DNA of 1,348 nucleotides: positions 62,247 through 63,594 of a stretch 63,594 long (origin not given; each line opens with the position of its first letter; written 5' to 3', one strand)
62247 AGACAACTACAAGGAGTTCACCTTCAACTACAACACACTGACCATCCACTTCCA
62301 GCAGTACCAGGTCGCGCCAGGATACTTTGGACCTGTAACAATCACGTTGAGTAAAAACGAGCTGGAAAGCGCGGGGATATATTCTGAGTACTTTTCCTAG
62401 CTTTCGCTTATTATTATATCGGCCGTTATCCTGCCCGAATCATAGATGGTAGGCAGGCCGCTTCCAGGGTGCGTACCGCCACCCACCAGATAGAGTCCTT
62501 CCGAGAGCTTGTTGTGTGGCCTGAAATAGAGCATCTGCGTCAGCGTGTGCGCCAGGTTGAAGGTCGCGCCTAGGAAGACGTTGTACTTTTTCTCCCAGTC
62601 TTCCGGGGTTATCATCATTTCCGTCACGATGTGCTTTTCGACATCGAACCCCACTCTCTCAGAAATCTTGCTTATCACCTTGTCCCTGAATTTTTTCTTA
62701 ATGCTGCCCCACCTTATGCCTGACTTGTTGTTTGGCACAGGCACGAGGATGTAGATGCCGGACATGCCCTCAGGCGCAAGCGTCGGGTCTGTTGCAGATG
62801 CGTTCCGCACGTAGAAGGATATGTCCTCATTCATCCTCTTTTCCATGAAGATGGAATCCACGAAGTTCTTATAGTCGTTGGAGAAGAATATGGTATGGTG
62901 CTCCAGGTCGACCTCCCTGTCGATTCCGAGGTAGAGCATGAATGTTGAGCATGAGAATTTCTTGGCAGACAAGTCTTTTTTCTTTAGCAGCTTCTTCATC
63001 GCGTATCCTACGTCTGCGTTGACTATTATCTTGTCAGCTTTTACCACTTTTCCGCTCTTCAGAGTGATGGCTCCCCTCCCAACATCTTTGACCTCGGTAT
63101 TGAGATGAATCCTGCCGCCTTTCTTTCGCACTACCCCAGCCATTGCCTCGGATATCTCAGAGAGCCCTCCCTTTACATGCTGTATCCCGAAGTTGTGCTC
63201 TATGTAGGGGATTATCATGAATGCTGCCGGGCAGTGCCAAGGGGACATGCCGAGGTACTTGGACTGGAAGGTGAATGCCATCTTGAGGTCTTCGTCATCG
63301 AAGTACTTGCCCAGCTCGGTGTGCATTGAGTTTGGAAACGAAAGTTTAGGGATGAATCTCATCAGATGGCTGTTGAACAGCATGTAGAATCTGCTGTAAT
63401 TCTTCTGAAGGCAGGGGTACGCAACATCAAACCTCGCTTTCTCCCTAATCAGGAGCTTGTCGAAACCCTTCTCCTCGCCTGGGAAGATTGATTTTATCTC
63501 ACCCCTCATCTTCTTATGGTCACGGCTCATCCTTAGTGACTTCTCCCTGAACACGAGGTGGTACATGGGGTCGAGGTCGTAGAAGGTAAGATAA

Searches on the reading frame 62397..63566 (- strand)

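Call 86: search_protein_families(library=pfam, proteins=[window:62397-63566:-], max_evalue=0.00001)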
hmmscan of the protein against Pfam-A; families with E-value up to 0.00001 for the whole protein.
window:62397-63566:- (389 aa): 1 family
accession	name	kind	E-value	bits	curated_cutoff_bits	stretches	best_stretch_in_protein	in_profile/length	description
PF01593.30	Amino_oxidase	-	5.2e-14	52.8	19.8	1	94-386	159-443/443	Flavin containing amine oxidoreductase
